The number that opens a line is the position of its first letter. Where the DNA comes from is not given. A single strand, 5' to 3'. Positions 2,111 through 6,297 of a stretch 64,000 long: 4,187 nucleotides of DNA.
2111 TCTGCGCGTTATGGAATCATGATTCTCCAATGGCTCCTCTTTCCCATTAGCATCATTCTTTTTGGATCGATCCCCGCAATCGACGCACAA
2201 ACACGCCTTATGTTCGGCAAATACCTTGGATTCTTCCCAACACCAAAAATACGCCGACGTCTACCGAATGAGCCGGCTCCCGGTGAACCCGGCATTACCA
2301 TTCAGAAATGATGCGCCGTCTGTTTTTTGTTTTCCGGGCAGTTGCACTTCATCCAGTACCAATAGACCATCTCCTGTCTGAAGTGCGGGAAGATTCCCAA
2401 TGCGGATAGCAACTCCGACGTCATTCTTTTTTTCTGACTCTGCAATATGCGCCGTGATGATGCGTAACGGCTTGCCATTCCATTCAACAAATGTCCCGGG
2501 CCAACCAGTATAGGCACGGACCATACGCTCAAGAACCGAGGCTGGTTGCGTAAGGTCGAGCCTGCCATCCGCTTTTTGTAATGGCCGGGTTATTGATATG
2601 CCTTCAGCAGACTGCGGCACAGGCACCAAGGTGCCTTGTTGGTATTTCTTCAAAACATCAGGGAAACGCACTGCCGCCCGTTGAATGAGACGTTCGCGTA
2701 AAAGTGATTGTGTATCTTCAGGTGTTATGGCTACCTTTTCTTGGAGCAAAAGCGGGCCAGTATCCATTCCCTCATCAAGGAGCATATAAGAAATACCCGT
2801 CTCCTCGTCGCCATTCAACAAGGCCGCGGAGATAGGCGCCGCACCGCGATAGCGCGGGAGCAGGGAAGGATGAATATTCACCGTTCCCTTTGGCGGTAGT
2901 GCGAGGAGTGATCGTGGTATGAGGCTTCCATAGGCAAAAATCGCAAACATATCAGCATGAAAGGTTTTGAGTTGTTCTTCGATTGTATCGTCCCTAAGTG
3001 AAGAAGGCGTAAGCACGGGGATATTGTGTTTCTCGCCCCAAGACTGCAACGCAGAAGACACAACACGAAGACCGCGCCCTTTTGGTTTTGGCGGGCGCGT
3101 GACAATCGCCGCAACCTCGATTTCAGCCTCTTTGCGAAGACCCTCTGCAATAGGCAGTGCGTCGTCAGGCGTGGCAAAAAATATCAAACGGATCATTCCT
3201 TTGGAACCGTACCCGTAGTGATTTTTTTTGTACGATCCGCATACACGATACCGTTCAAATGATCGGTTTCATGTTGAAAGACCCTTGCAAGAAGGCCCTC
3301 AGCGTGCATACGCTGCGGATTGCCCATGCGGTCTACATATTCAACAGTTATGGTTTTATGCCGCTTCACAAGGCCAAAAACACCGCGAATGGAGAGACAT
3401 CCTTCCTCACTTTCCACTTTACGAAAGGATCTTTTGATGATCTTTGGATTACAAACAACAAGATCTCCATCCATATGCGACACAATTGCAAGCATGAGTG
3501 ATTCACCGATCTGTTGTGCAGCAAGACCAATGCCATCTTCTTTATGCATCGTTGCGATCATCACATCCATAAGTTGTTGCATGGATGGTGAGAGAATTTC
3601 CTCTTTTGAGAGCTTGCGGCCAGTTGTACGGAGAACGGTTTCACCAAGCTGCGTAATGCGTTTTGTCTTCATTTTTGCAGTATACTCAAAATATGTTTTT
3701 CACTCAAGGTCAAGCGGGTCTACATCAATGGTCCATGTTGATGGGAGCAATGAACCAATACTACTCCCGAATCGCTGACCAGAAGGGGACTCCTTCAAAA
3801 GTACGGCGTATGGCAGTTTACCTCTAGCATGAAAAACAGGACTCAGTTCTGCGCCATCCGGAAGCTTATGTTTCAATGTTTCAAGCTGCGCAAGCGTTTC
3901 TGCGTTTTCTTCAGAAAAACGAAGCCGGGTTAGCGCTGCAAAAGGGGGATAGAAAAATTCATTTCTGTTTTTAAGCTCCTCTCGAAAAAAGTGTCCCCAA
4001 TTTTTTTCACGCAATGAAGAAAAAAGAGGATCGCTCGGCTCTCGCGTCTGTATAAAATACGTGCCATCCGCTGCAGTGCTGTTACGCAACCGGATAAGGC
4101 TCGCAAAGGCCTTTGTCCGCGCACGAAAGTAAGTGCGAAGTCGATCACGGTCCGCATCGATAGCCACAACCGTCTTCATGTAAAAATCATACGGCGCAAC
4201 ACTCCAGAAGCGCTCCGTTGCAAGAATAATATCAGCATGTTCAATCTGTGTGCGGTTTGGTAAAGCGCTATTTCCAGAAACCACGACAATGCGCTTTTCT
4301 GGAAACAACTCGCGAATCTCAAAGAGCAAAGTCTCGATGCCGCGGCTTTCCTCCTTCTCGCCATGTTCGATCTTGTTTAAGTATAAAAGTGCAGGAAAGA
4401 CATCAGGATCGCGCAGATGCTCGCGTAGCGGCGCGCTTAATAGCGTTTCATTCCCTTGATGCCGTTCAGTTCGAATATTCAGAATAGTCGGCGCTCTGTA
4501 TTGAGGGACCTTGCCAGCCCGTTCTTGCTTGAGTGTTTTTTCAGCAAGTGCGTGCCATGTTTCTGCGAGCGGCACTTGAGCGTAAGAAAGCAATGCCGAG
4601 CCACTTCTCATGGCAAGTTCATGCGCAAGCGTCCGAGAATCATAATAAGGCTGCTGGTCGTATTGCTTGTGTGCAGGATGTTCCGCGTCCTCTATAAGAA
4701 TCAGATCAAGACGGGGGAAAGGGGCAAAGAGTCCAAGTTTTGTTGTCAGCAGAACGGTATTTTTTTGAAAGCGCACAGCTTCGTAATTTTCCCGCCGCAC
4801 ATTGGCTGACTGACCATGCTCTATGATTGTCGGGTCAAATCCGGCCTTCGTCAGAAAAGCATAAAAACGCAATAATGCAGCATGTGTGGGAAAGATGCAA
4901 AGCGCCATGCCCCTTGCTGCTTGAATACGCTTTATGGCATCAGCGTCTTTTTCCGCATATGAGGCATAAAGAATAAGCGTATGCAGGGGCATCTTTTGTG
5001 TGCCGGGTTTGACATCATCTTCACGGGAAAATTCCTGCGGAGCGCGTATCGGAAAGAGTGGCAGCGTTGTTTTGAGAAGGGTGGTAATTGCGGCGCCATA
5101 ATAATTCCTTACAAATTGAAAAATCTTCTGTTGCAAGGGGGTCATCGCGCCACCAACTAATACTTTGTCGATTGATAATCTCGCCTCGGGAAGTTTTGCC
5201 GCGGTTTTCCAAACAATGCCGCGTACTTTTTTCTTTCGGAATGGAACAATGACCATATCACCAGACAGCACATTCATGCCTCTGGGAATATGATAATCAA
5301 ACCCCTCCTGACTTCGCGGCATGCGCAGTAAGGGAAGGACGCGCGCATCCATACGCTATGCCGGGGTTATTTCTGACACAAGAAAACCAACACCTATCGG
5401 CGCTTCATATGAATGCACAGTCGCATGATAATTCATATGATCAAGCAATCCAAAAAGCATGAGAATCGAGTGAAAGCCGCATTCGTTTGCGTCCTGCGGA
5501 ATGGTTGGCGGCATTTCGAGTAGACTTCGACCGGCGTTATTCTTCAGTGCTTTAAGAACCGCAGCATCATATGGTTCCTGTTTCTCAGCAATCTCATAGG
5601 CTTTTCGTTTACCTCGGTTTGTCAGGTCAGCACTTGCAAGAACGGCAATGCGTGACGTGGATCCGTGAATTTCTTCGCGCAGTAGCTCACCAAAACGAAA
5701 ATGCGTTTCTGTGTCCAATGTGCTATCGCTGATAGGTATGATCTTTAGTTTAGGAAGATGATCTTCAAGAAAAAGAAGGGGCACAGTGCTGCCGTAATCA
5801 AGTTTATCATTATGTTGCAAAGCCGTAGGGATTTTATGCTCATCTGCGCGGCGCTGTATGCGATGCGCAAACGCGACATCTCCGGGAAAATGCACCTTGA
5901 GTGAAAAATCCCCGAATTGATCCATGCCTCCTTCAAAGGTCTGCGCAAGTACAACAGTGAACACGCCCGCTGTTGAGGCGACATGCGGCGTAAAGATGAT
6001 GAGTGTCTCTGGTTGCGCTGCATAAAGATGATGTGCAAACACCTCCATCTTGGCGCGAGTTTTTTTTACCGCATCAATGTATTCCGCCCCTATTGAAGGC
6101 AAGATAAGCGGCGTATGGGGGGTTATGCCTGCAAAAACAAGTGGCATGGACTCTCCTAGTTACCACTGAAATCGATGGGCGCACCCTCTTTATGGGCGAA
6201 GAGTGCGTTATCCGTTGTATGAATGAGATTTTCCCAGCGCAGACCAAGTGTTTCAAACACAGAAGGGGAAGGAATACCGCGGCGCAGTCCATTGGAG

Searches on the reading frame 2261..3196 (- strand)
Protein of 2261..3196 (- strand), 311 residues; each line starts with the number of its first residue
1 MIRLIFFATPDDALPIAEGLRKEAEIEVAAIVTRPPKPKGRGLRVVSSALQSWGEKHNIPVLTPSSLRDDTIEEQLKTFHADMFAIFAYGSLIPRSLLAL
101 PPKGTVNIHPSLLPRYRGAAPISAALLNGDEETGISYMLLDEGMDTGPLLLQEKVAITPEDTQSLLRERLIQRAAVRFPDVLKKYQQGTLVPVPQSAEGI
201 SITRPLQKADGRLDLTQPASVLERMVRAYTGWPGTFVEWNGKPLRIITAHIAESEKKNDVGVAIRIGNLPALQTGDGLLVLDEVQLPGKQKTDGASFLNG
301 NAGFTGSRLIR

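Call 37: search_protein_families(library=pfam, proteins=[window:2261-3196:-], max_evalue=0.00001)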
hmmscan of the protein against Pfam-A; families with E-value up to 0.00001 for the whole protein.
window:2261-3196:- (311 aa): 2 families
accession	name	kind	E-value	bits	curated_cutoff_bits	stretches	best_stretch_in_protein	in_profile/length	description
PF00551.24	Formyl_trans_N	-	1e-38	133.3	26.1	1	4-180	3-179/181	Formyl transferase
PF02911.23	Formyl_trans_C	-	1.6e-20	73.6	21.1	1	206-301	2-99/100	Formyl transferase, C-terminal domain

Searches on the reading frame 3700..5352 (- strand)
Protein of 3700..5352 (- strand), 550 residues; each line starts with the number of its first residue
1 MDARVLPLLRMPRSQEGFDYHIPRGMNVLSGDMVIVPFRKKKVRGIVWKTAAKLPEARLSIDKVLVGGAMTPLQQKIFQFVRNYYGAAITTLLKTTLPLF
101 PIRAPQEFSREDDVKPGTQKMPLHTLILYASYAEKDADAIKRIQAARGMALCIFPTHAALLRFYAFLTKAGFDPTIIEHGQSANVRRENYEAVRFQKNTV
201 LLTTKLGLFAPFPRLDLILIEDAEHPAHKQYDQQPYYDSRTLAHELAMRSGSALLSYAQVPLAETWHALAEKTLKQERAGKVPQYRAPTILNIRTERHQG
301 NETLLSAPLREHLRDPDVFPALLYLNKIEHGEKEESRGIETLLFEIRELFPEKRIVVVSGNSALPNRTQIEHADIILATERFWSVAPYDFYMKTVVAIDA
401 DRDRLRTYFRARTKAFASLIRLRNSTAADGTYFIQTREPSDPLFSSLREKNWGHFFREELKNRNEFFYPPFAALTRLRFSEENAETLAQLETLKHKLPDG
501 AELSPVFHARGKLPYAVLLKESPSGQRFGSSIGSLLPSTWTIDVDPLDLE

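Call 37: search_protein_families(library=pfam, proteins=[window:3700-5352:-], max_evalue=0.00001)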
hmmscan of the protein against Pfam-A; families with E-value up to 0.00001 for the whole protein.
window:3700-5352:- (550 aa): 1 family
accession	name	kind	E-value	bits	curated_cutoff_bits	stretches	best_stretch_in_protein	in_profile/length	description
PF17764.6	PriA_3primeBD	-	3.4e-12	46.5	22.7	1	14-98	8-96/96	3'DNA-binding domain (3'BD)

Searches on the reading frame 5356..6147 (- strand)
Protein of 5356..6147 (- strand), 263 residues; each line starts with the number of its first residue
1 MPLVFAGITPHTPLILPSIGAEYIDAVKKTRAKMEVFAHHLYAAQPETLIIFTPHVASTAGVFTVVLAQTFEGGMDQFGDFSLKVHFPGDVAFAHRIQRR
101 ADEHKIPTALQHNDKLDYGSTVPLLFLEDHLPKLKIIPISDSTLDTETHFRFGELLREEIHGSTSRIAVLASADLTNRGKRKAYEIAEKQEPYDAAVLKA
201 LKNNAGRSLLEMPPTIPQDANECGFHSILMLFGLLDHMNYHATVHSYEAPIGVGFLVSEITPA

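Call 37: search_protein_families(library=pfam, proteins=[window:5356-6147:-], max_evalue=0.00001)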
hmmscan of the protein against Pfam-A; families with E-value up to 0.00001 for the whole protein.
window:5356-6147:- (263 aa): 2 families
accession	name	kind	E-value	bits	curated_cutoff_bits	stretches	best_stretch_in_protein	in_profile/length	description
PF02900.23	LigB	-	1.1e-30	107.1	26.3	1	8-254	4-265/269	Catalytic LigB subunit of aromatic ring-opening dioxygenase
PF01875.22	Memo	-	2.3e-07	30.7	27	1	122-247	126-249/269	Memo-like protein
